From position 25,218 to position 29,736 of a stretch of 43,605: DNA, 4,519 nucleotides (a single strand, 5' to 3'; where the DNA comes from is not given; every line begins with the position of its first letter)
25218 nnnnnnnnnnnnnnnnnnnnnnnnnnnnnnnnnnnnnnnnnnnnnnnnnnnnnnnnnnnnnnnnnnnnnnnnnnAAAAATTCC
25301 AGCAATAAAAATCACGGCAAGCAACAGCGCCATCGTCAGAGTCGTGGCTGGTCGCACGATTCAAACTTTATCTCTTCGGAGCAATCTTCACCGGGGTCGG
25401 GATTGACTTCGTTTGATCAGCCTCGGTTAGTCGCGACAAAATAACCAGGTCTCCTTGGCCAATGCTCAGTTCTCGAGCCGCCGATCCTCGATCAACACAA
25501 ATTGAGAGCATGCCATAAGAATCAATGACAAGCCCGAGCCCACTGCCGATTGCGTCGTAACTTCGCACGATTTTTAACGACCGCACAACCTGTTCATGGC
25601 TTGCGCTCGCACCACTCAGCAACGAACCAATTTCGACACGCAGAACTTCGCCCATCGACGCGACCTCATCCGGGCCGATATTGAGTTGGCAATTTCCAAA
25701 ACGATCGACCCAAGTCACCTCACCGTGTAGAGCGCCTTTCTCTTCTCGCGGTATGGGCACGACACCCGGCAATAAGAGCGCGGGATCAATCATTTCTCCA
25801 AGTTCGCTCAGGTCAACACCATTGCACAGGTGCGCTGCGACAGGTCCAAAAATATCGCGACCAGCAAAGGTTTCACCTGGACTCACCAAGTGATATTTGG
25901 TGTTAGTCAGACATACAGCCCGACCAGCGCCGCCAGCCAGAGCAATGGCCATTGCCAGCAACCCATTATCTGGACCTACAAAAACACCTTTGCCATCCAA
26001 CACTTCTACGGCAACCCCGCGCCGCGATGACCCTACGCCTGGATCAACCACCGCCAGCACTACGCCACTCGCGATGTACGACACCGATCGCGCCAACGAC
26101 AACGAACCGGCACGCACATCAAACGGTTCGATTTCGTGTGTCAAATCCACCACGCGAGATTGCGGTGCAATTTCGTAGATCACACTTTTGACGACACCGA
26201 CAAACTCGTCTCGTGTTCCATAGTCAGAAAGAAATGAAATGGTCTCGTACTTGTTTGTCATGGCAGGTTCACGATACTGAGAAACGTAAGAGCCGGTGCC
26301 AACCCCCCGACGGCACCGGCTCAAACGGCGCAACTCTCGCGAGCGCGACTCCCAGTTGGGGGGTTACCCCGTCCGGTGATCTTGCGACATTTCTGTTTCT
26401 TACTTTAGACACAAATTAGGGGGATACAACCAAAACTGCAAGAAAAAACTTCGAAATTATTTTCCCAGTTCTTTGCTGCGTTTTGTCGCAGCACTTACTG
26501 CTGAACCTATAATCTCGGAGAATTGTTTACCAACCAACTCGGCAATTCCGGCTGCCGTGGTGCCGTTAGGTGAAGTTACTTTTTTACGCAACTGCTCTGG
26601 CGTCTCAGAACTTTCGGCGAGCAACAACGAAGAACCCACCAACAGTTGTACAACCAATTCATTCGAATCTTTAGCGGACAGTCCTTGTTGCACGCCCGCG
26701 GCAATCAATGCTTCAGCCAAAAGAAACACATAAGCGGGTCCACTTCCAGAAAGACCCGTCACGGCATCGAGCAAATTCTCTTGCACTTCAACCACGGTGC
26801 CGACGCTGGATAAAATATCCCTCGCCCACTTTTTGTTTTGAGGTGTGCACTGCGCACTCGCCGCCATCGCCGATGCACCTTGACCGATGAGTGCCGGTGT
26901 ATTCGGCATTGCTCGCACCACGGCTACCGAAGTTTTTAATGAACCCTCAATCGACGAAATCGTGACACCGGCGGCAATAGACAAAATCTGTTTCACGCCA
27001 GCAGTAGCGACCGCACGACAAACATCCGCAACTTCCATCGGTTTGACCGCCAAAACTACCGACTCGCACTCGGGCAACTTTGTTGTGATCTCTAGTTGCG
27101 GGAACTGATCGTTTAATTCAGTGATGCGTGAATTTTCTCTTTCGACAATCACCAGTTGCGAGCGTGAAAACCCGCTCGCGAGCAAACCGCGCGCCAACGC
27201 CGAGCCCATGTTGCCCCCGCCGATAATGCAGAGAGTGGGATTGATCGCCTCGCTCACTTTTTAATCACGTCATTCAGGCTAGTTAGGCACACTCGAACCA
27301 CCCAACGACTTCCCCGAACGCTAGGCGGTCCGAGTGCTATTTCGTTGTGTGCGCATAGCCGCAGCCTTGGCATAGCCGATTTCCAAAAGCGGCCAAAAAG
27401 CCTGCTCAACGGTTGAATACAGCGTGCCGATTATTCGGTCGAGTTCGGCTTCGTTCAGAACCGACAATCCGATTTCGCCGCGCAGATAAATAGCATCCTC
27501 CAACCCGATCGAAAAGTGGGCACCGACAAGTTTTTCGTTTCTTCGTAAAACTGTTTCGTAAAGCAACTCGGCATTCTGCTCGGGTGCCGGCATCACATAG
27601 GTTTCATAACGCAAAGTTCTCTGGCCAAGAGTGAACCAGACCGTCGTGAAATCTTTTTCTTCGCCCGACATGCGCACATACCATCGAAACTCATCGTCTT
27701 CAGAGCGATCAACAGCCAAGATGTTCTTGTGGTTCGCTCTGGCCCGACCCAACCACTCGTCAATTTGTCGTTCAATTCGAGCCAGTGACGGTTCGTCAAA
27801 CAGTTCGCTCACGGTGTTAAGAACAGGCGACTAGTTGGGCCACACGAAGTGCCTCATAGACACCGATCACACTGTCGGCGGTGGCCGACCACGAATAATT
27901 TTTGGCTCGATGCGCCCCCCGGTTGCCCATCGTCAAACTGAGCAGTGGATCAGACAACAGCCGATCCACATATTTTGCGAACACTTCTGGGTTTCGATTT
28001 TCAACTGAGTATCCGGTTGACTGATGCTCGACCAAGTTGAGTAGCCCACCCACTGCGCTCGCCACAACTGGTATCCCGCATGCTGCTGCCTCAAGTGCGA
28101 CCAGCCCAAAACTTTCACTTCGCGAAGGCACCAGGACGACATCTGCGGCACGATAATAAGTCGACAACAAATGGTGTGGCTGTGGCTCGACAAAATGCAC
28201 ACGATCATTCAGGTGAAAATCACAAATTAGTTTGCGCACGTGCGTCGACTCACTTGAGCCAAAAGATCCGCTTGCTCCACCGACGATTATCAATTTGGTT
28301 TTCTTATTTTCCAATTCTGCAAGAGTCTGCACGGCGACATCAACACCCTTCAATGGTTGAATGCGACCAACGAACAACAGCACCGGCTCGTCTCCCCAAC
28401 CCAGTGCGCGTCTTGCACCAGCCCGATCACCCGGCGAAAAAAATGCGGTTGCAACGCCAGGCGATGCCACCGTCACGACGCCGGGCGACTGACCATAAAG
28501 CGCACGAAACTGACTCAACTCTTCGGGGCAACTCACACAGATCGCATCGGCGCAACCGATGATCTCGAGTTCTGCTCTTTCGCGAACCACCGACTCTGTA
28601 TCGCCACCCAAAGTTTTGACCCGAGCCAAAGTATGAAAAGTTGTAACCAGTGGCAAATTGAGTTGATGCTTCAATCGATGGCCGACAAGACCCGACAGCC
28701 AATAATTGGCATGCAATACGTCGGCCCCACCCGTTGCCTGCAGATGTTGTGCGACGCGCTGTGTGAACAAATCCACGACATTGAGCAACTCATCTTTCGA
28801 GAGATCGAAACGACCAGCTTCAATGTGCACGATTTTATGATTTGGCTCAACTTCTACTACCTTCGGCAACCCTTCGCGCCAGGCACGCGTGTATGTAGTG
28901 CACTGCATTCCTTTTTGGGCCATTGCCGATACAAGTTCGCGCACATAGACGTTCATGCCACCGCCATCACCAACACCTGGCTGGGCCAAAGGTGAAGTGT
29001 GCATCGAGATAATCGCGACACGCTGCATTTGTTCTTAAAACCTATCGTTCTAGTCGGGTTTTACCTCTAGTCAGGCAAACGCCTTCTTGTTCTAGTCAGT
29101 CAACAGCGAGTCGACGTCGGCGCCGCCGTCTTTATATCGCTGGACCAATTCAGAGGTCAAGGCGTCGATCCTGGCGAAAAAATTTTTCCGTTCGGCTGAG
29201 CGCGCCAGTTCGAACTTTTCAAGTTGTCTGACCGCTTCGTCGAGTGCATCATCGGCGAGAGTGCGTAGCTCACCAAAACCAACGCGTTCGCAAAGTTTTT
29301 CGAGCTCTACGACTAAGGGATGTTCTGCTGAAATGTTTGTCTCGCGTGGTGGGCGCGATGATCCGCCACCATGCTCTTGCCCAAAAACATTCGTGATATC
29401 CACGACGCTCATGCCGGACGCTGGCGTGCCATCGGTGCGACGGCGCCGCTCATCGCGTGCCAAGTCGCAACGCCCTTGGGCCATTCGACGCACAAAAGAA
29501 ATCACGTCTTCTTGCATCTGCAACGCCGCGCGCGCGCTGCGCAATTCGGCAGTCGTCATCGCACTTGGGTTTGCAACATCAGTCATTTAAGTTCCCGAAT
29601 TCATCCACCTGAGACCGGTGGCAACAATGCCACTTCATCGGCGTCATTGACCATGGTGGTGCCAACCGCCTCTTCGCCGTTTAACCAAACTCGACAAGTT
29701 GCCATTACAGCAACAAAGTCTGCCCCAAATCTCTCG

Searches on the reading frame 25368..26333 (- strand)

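Call 63: search_protein_families(library=pfam, proteins=[window:25368-26333:-], max_evalue=0.0001)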
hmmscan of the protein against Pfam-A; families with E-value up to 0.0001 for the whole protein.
window:25368-26333:- (321 aa): 2 families
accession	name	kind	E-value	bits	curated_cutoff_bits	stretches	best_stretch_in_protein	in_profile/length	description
PF01887.21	SAM_HAT_N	-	1.5e-43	148.5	26.3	1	32-179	1-145/145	SAM hydroxide adenosyltransferase N-terminal domain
PF20257.3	SAM_HAT_C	-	3.5e-13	50.1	25.5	1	204-297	1-83/84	SAM hydroxide adenosyltransferase C-terminal domain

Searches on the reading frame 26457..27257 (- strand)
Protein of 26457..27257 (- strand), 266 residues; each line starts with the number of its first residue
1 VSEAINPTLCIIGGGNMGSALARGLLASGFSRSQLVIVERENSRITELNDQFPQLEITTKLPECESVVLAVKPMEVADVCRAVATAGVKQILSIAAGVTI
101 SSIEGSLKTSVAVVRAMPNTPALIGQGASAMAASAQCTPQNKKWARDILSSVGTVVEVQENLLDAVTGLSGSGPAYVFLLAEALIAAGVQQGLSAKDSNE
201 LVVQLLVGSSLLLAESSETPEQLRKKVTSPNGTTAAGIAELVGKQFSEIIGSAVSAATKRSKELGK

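Call 63: search_protein_families(library=pfam, proteins=[window:26457-27257:-], max_evalue=0.0001)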
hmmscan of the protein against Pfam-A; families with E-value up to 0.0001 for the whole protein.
window:26457-27257:- (266 aa): 2 families
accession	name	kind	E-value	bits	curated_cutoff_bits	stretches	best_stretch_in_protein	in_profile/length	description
PF14748.11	P5CR_dimer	-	1.5e-35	122.1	25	1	160-264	1-105/105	Pyrroline-5-carboxylate reductase dimerisation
PF03807.23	F420_oxidored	-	1.6e-13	51.5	21.6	1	9-97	2-94/94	NADP oxidoreductase coenzyme F420-dependent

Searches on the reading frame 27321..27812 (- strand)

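Call 63: search_protein_families(library=pfam, proteins=[window:27321-27812:-], max_evalue=0.0001)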
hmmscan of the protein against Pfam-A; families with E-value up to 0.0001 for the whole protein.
window:27321-27812:- (163 aa): 1 family
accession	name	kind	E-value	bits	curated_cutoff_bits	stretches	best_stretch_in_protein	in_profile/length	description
PF10722.14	YbjN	-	2.7e-11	44.2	22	1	33-139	15-121/126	Putative bacterial sensory transduction regulator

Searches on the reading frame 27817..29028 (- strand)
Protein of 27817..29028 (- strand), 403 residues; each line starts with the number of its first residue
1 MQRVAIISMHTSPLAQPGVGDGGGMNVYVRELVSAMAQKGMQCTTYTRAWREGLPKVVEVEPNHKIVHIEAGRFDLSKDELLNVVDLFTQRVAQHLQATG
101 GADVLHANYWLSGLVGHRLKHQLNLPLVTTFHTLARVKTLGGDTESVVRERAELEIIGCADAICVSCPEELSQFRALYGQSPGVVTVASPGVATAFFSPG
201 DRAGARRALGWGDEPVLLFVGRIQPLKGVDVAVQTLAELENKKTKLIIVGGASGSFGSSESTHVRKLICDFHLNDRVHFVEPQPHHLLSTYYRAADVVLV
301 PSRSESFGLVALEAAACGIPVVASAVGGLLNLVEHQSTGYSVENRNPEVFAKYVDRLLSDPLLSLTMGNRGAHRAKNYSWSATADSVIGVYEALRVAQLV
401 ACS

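Call 63: search_protein_families(library=pfam, proteins=[window:27817-29028:-], max_evalue=0.0001)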
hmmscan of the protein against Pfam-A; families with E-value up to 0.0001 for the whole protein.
window:27817-29028:- (403 aa): 7 families
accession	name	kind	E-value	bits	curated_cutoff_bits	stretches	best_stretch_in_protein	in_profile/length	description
PF00534.26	Glycos_transf_1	-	1.2e-40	139.3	26.4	1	206-372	6-170/172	Glycosyl transferases group 1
PF13692.12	Glyco_trans_1_4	-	6.1e-33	114.5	27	1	214-360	1-142/142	Glycosyl transferases group 1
PF20706.3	GT4-conflict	-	1.7e-22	80.4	26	1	22-343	11-335/385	Family 4 Glycosyltransferase in conflict systems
PF13439.12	Glyco_transf_4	-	5.2e-21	75.8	28.5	1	23-195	2-169/170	Glycosyltransferase Family 4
PF13579.12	Glyco_trans_4_4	-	2.8e-20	73.7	29.7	1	23-188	1-155/158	Glycosyl transferase 4-like domain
PF13524.12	Glyco_trans_1_2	-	1.3e-07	32.1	25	1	272-385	27-140/144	Glycosyl transferase-like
PF08323.17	Glyco_transf_5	-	6.1e-05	23.3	22.7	0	84-141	110-175/239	Starch synthase catalytic domain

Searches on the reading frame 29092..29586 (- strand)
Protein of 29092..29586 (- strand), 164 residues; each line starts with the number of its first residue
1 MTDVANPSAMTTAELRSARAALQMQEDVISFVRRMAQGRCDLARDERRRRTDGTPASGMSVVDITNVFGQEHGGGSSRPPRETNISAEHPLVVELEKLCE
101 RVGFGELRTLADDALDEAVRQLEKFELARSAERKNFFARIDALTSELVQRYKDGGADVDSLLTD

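Call 63: search_protein_families(library=pfam, proteins=[window:29092-29586:-], max_evalue=0.0001)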
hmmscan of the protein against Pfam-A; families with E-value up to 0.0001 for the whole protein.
window:29092-29586:- (164 aa): 1 family
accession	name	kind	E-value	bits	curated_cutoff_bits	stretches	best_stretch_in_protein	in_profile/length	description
PF22802.1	RsiG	-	9.1e-19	67.4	27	1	6-56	6-56/65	RsiG-like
